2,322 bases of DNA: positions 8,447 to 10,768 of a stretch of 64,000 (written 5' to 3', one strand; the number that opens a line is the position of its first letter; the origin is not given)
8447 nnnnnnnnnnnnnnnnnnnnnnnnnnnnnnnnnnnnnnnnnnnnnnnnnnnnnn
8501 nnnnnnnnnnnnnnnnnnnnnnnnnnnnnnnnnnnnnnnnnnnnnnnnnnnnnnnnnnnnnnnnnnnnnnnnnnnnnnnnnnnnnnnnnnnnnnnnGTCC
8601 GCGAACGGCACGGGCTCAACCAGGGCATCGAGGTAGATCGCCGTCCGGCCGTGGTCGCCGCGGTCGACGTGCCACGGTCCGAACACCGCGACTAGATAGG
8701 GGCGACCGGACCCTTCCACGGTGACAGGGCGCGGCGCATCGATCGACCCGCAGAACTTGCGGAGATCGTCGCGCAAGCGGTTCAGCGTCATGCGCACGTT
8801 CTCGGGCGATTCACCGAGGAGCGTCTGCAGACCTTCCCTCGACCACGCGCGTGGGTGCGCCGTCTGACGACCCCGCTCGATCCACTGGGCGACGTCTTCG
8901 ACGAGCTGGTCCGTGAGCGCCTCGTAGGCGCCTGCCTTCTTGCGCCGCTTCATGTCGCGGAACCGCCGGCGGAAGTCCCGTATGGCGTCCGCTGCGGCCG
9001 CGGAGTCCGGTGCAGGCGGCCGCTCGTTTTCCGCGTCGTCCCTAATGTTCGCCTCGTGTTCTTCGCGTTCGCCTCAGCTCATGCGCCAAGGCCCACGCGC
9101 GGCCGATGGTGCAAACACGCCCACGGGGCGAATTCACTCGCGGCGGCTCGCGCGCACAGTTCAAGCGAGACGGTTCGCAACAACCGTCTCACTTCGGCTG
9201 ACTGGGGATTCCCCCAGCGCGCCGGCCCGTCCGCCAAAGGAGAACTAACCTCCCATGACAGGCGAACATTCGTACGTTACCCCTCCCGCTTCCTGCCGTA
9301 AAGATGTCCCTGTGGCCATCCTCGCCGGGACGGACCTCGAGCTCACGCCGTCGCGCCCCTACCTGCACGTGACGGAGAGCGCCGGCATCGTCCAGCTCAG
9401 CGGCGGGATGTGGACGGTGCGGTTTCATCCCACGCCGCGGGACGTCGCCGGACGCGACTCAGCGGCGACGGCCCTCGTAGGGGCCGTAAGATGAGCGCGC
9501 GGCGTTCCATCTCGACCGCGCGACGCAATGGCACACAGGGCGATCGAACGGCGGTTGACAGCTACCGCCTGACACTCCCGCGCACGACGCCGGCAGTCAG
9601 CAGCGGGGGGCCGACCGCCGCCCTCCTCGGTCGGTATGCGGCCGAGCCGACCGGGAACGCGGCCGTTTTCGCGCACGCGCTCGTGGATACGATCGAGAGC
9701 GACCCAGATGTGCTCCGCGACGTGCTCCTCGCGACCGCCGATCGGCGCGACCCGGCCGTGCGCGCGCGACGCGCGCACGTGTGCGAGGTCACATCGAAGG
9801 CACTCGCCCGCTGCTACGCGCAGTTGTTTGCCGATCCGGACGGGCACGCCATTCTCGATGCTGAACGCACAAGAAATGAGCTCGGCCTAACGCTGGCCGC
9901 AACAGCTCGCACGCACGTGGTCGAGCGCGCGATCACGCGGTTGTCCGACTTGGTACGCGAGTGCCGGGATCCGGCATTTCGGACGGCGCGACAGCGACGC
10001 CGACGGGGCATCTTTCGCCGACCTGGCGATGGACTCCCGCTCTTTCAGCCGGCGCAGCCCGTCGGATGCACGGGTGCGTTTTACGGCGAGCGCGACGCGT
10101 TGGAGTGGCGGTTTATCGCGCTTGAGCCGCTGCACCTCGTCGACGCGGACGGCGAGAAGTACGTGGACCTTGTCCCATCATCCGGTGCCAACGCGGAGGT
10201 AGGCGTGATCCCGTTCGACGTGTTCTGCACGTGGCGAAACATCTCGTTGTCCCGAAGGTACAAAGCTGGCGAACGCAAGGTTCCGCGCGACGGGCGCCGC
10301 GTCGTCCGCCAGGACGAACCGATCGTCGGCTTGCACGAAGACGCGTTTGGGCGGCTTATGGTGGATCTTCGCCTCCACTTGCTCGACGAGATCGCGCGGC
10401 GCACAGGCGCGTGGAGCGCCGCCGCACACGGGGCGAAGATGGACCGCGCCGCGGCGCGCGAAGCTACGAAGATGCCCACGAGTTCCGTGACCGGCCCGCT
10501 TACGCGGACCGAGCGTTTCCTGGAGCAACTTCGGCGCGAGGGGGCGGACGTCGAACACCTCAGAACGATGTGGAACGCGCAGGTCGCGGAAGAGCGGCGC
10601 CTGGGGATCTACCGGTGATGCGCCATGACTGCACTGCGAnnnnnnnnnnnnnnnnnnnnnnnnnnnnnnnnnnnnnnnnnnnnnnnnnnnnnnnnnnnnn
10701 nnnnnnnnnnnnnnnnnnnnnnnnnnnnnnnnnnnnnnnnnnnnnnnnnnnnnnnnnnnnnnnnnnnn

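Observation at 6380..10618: SARP/AfsR-like wHTH/NB-ARC/TPR regulator divergent from two uncharacterised genes next to the Ssp-like operon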

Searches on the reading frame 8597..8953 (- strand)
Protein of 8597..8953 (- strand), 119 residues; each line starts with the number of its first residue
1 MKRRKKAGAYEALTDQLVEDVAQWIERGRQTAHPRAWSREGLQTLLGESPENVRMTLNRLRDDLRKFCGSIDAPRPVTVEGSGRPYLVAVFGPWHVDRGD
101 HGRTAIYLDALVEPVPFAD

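Call 50: search_solved_structures(query=window:8597-8953:-, max_evalue=10, show_alignments=5)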
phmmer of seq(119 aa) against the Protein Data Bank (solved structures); distinct sequences matched with E-value up to 10: 1.
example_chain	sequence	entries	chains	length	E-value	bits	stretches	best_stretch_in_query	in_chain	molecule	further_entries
7bqq_A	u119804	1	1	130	1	12.8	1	4-72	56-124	Gogy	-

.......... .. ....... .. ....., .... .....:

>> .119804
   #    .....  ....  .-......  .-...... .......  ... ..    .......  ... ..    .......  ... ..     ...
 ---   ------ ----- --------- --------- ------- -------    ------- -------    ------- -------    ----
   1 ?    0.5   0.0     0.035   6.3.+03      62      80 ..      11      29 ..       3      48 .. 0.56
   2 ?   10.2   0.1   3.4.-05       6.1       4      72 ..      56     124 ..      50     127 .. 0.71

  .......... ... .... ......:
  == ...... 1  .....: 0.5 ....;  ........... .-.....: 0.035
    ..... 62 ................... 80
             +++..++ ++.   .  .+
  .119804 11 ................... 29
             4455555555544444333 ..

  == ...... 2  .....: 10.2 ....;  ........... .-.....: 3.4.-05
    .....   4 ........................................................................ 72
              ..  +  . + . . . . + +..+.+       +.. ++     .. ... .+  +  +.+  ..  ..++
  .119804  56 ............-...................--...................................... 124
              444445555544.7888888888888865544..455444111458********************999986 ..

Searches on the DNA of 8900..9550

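Call 78: search_rna_families(source=window, start=8900, end=9550, threshold=evalue, max_evalue=5)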
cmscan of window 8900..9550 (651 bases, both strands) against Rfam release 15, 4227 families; matches with E-value up to 5: 3.
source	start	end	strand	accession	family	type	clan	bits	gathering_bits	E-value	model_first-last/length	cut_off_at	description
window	9327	9394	+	RF04281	mir-8791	Gene; miRNA;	CL00146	24.4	85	0.016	1-77/77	no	mir-8791 microRNA precursor family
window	9079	9161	+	RF02681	Twister-sister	Gene; ribozyme;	-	16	34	1.7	1-81/81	no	Twister_sister_ribozyme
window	9003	9256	+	RF02673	scr4677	Gene; sRNA;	-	13.5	41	0.27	1-246/246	no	Streptomyces sRNA 4677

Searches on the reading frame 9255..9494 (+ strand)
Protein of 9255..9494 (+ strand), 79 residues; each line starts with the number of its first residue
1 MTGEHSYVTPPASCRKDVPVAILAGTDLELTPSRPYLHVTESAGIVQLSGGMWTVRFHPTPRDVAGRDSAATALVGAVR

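Call 7: search_protein_families(library=pfam, proteins=[window:9255-9494:+], max_evalue=0.01)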
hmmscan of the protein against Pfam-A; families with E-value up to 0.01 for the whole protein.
window:9255-9494:+ (79 aa): 0 families

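Call 8: search_protein_families(library=padloc, proteins=[window:9255-9494:+], max_evalue=0.01)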
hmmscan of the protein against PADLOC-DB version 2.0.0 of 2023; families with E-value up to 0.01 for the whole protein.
window:9255-9494:+ (79 aa): 0 families

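Call 9: search_protein_families(library=ncbifam, proteins=[window:9255-9494:+], max_evalue=1)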
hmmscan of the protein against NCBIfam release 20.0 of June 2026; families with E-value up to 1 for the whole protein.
window:9255-9494:+ (79 aa): 0 families

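Call 10: search_protein_families(library=pfam, proteins=[window:9255-9494:+], max_evalue=10)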
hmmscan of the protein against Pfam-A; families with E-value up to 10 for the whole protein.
window:9255-9494:+ (79 aa): 0 families

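Call 37: search_protein_families(library=phrogs, proteins=[window:9255-9494:+], max_evalue=0.1)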
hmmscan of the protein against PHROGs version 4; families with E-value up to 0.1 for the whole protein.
window:9255-9494:+ (79 aa): 0 families
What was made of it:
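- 9255..9494 (+): 79-aa ORF (NCBI HET7436883.1, hypothetical). A singleton with weak coding statistics. No family hit (calls 7-10, 37).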

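Call 72: list_cluster_members(proteins=[P0122, window:9255-9494:+, window:9491-10618:+, P0121])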
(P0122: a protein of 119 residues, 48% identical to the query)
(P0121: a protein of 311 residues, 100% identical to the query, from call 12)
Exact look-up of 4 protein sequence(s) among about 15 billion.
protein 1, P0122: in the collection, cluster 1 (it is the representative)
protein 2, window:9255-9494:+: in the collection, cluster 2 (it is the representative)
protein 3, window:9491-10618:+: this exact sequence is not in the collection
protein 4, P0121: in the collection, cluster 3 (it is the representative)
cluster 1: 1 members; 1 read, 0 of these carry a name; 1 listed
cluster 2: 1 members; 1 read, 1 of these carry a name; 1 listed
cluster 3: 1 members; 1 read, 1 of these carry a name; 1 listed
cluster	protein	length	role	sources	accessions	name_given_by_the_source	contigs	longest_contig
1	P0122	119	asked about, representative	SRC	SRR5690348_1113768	-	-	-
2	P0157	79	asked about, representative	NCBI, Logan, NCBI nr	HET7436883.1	MAG TPA: hypothetical protein VFN10_19400 [Thermoanaerobaculia bacterium] | hypothetical protein [Thermoanaerobaculia bacterium]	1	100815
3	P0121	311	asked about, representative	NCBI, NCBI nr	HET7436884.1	MAG TPA: hypothetical protein VFN10_19405 [Thermoanaerobaculia bacterium] | hypothetical protein [Thermoanaerobaculia bacterium]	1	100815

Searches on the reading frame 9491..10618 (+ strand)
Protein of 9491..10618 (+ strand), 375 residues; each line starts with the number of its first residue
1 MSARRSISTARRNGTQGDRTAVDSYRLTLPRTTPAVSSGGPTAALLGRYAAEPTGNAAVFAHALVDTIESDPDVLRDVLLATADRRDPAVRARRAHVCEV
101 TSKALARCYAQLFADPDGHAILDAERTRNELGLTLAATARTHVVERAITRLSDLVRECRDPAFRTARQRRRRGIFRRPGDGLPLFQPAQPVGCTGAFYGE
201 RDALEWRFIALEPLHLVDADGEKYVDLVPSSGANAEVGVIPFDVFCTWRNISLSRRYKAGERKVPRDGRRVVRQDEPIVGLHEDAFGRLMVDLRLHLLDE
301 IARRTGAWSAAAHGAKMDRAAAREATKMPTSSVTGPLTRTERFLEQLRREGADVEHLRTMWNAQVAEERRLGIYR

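Call 7: search_protein_families(library=pfam, proteins=[window:9491-10618:+], max_evalue=0.01)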
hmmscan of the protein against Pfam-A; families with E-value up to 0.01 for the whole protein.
window:9491-10618:+ (375 aa): 0 families

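Call 8: search_protein_families(library=padloc, proteins=[window:9491-10618:+], max_evalue=0.01)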
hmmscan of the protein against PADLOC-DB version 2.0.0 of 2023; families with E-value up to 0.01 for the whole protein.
window:9491-10618:+ (375 aa): 0 families

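Call 9: search_protein_families(library=ncbifam, proteins=[window:9491-10618:+], max_evalue=1)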
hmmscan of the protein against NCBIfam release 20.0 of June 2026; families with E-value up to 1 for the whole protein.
window:9491-10618:+ (375 aa): 0 families

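Call 10: search_protein_families(library=pfam, proteins=[window:9491-10618:+], max_evalue=10)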
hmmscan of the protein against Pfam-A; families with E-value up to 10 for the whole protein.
window:9491-10618:+ (375 aa): 1 family
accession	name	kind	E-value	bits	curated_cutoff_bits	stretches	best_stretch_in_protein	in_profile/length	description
PF13478.12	XdhC_C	-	0.039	14.9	29.7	1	307-358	46-99/125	XdhC Rossmann domain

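Call 12: find_homologous_proteins(query=window:9491-10618:+)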
Query window:9491-10618:+ (375 aa): 1 proteins with E <= 0.001 among 8000 candidates.
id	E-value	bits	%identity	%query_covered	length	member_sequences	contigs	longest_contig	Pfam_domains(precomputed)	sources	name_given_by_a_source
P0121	2.2e-202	690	100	83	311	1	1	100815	-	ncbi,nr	ncbi:MAG TPA: hypothetical protein VFN10_19405 [Thermoanaerobaculia bacterium]|nr:hypothetical prote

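Call 37: search_protein_families(library=phrogs, proteins=[window:9491-10618:+], max_evalue=0.1)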
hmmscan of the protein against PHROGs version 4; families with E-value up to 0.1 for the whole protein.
window:9491-10618:+ (375 aa): 2 families
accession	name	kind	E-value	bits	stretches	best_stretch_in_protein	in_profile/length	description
phrog_31833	-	unknown function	0.048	14.6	1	95-151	2-57/61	-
phrog_2005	-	tail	0.063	14.2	0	272-323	3-52/84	minor tail protein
